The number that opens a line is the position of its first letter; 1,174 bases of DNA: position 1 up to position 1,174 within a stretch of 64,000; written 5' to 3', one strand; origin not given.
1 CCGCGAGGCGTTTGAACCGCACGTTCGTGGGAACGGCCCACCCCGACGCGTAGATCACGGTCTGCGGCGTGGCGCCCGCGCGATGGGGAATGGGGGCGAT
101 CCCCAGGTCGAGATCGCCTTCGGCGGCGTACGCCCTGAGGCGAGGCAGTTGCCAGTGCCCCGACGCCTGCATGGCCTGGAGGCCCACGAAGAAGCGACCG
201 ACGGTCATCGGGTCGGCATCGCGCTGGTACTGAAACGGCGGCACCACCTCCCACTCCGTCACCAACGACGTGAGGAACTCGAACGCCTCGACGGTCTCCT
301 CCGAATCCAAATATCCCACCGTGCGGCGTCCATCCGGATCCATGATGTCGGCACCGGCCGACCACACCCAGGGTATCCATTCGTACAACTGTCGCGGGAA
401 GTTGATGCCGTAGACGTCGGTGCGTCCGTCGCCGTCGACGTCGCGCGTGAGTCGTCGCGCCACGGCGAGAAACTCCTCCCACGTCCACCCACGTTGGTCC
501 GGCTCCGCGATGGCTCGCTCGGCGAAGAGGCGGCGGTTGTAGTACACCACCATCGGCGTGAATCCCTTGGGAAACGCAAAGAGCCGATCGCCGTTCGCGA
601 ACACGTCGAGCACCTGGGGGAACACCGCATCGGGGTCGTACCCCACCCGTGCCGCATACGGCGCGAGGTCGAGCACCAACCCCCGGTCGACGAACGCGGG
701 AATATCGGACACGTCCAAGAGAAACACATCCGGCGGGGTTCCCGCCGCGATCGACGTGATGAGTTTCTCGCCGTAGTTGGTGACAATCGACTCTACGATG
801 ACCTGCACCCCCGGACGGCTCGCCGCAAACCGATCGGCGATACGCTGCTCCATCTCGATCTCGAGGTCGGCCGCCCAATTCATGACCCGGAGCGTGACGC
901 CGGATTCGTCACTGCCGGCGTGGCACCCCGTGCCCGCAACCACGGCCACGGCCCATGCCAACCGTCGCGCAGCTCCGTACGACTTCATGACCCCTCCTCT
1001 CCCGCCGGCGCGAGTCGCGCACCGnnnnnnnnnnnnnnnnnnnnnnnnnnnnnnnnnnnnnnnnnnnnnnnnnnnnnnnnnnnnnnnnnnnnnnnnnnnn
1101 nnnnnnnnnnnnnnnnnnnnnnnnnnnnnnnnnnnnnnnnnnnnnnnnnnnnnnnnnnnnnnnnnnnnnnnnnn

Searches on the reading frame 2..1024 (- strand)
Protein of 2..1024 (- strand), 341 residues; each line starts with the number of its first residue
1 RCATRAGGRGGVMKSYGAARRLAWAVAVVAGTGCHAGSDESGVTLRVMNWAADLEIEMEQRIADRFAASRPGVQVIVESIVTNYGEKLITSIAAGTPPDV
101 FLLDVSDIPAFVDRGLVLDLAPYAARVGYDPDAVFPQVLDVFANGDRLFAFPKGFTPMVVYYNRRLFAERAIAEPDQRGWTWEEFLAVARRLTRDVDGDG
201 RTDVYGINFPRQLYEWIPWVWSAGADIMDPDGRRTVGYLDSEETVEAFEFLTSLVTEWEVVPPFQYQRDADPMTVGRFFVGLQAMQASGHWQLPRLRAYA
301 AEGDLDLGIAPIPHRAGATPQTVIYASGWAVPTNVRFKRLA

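Call 10: search_protein_families(library=pfam, proteins=[window:2-1024:-], max_evalue=0.01)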
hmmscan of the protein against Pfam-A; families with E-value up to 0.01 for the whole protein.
window:2-1024:- (341 aa): 3 families
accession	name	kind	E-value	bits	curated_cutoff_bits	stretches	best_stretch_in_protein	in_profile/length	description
PF01547.30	SBP_bac_1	-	1.9e-26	94.2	26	1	58-334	10-286/307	Bacterial extracellular solute-binding protein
PF13416.11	SBP_bac_8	-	2e-24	87.3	27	1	62-340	2-234/279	Bacterial extracellular solute-binding protein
PF13531.11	SBP_bac_11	-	0.00022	21.5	25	1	60-124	14-77/227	Bacterial extracellular solute-binding protein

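Call 11: search_protein_families(library=padloc, proteins=[window:2-1024:-], max_evalue=0.001)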
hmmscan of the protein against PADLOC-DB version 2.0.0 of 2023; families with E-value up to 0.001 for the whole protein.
window:2-1024:- (341 aa): 0 families
